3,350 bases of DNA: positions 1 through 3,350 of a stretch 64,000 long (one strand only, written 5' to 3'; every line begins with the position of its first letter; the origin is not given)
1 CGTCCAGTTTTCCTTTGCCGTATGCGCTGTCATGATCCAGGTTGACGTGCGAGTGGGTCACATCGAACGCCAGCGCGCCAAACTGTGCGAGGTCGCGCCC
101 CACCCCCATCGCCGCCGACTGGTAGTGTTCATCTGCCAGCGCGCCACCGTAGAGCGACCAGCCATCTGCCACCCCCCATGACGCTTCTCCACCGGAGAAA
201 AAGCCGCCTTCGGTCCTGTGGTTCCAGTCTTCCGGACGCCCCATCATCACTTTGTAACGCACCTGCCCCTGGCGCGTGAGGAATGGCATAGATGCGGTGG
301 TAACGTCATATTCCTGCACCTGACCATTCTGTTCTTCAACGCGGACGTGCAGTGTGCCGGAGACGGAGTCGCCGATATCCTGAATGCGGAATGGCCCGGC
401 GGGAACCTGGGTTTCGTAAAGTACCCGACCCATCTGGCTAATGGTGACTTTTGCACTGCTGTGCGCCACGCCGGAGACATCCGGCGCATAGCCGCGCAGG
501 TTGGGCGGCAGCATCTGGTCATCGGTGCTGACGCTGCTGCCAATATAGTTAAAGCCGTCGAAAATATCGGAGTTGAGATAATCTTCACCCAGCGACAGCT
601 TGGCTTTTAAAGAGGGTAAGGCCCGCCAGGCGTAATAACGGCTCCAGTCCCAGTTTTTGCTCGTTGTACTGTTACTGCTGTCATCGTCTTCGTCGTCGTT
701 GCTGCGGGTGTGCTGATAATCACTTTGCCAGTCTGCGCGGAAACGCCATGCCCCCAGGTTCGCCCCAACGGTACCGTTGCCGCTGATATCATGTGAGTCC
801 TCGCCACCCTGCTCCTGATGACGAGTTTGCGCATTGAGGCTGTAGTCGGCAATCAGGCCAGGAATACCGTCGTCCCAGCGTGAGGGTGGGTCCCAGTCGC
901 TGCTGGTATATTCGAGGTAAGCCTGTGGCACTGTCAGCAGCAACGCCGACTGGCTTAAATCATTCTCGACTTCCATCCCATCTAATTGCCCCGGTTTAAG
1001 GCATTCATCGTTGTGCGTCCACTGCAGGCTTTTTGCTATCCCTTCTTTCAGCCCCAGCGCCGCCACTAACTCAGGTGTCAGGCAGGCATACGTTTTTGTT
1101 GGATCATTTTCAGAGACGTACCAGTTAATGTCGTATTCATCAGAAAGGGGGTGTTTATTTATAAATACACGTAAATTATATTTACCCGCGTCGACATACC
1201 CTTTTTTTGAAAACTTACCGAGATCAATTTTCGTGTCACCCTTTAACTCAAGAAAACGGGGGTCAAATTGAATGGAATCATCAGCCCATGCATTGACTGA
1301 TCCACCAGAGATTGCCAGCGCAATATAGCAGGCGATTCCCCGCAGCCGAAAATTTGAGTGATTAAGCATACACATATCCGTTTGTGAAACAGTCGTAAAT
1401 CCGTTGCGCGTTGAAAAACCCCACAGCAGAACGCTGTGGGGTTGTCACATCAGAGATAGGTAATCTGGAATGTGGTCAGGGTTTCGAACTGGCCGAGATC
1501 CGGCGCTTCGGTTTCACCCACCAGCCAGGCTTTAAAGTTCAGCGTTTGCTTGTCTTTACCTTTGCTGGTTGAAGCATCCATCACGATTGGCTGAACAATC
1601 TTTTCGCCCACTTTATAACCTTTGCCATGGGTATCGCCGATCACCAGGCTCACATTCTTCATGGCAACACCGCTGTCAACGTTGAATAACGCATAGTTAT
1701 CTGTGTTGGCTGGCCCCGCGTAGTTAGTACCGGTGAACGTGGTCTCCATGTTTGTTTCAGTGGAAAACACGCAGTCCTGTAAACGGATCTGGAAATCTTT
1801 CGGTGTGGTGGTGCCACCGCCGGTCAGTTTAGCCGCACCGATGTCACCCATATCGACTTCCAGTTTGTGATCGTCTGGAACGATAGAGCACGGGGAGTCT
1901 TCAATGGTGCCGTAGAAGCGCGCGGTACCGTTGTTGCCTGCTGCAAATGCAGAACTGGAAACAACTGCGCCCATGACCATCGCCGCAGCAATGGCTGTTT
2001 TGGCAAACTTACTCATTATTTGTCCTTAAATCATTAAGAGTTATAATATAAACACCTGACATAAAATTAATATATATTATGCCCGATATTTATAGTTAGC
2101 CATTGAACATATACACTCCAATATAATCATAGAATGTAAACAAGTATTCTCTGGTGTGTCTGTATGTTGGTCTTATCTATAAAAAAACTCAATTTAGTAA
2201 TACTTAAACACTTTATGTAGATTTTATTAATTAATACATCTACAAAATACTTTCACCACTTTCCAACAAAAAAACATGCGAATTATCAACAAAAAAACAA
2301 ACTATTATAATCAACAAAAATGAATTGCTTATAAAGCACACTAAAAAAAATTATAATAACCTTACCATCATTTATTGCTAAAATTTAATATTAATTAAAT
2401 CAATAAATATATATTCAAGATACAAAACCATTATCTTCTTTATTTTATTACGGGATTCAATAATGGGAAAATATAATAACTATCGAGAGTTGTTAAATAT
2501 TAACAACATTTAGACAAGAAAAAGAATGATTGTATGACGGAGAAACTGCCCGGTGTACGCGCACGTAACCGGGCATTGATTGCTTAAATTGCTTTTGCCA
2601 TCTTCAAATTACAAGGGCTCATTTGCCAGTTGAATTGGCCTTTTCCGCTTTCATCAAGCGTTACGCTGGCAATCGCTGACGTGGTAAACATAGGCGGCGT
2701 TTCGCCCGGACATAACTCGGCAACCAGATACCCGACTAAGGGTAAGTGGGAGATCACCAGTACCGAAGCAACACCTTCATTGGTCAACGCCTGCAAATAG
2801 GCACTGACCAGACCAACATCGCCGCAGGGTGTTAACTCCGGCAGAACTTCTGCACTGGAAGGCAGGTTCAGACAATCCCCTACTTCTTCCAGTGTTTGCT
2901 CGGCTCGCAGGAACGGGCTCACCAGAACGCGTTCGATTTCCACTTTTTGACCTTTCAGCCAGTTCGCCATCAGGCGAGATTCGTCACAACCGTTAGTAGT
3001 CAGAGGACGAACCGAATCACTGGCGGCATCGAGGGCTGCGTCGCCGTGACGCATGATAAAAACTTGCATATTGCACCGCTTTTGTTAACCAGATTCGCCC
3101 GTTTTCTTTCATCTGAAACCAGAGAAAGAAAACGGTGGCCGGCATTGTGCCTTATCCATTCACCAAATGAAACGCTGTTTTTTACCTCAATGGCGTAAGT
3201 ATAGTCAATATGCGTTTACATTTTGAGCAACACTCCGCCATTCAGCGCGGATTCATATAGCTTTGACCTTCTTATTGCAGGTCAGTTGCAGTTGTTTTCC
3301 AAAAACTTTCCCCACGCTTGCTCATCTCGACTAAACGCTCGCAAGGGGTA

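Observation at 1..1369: Yfc fimbrial usher appears open through its first ~456 codons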

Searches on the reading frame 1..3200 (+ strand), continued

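Call 68: find_encoding_contigs(protein=L001:7721-10369:-, flank=10000, max_places=10)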
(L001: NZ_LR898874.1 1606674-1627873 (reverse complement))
Protein L001:7721-10369:- (883 aa): 23 contigs read that carry it; 2 places shown.
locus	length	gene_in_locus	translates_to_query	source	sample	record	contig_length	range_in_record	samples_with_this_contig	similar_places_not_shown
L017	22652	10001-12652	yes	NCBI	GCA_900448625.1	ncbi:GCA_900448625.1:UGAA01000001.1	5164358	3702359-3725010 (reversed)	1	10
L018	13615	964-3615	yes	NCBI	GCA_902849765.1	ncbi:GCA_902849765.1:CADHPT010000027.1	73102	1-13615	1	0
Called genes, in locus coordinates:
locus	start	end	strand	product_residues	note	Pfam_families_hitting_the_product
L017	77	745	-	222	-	-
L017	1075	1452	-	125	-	PF03400:DDE_Tnp_IS1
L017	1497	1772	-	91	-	PF03811:Zn_ribbon_InsA, PF12759:HTH_Tnp_IS1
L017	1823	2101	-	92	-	-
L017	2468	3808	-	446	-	PF03349:Toluene_X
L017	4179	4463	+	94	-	PF04175:DUF406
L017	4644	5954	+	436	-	PF00108:Thiolase_N, PF02803:Thiolase_C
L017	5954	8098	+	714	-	PF00378:ECH_1, PF16113:ECH_2, PF02737:3HCDH_N, PF00725:3HCDH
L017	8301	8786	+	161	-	PF00300:His_Phos_1 (weak)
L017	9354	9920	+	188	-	PF00419:Fimbrial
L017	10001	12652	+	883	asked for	PF13954:PapC_N, PF00577:Usher, PF13953:PapC_C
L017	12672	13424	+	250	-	PF00345:PapD_N, PF02753:PapD_C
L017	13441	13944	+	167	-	PF00419:Fimbrial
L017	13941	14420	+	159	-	PF00419:Fimbrial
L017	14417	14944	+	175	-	PF00419:Fimbrial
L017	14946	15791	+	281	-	PF11245:DUF2544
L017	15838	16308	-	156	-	-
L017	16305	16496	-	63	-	-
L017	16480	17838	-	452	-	PF02463:SMC_N, PF13175:AAA_15 (weak), PF13476:AAA_23, PF13304:AAA_21, PF13175:AAA_15 (weak)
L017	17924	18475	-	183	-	PF01713:Smr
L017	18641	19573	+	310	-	PF02475:TRM5-TYW2_MTfase (weak), PF13489:Methyltransf_23 (faint), PF05175:MTS, PF06325:PrmA, PF09445:Methyltransf_15 (weak), PF13649:Methyltransf_25, PF13847:Methyltransf_31, PF08242:Methyltransf_12 (weak)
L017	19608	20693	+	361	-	PF01264:Chorismate_synt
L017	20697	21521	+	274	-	PF03411:Peptidase_M74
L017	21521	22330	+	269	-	PF01925:TauE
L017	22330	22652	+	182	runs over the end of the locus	PF04315:EpmC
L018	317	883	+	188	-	PF00419:Fimbrial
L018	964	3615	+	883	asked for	PF13954:PapC_N, PF00577:Usher, PF13953:PapC_C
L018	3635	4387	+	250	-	PF00345:PapD_N, PF02753:PapD_C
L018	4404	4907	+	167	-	PF00419:Fimbrial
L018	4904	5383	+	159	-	PF00419:Fimbrial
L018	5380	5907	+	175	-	PF00419:Fimbrial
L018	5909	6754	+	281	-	PF11245:DUF2544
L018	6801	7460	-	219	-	-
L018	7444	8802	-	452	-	PF02463:SMC_N, PF13175:AAA_15 (weak), PF13476:AAA_23, PF13304:AAA_21, PF13175:AAA_15 (weak)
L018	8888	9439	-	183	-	PF01713:Smr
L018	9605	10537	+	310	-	PF02475:TRM5-TYW2_MTfase (weak), PF13489:Methyltransf_23 (faint), PF05175:MTS, PF06325:PrmA, PF09445:Methyltransf_15 (weak), PF13649:Methyltransf_25, PF13847:Methyltransf_31, PF08242:Methyltransf_12 (weak)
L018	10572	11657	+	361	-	PF01264:Chorismate_synt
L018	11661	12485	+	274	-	PF03411:Peptidase_M74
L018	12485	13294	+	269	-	PF01925:TauE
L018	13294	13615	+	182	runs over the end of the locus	PF04315:EpmC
